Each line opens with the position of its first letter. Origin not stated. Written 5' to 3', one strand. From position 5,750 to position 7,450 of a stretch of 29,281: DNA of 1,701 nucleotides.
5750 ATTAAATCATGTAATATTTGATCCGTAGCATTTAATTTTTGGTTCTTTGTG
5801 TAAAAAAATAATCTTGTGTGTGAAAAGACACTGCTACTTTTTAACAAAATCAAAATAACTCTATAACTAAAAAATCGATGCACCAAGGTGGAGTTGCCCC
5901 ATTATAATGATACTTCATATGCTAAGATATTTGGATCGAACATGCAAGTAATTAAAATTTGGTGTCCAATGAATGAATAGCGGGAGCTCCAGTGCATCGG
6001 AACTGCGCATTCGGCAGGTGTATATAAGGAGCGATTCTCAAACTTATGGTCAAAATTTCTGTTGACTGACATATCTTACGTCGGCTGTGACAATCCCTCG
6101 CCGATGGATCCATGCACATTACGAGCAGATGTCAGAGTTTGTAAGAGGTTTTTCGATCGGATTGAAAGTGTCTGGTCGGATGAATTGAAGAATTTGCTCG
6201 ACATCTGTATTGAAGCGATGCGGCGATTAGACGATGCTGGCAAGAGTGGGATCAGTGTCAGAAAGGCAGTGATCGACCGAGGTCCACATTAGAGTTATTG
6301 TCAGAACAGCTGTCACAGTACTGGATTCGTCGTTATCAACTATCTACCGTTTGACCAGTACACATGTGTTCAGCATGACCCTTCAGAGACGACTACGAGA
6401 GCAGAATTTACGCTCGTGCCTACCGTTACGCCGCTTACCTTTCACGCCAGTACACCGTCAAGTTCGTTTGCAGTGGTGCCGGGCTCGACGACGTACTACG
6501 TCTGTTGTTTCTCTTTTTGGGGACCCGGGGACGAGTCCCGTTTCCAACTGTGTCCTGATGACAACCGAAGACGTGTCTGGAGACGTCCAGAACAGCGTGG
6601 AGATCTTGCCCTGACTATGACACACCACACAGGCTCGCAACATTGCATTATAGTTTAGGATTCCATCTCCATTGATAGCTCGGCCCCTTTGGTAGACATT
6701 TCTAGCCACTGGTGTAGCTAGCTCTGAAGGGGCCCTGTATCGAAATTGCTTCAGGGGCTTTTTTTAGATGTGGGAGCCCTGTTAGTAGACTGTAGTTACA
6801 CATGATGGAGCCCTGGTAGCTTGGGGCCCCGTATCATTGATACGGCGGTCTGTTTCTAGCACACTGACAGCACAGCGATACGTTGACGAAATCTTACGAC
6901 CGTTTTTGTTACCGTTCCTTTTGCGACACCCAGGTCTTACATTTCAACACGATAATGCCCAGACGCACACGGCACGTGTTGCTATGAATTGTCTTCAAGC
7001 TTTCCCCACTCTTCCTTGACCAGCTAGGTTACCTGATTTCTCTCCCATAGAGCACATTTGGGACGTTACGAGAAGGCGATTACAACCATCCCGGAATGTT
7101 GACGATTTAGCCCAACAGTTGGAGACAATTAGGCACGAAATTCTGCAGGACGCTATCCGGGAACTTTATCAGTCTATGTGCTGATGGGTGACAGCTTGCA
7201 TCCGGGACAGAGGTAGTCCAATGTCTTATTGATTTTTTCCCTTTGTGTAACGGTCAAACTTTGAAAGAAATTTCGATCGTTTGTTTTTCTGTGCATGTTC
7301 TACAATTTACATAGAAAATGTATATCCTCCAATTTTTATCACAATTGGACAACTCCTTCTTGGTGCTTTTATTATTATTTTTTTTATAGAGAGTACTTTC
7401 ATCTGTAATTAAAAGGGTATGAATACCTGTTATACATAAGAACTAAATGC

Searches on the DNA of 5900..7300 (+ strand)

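Call 30: search_dna_similar(query=window:5900-7300:+, collection=plasmids, mode=near, max_rows=5)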
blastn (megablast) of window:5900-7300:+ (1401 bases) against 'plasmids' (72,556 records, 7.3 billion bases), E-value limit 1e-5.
No match.

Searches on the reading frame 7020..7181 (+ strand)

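Call 26: search_protein_families(library=pfam, proteins=[window:7020-7181:+], max_evalue=0.01)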
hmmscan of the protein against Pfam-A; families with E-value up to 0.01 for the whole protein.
window:7020-7181:+ (54 aa): 1 family
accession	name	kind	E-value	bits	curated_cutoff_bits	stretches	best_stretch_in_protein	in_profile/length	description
PF13358.12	DDE_3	-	0.0033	17.7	28.6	1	1-31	113-143/146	DDE superfamily endonuclease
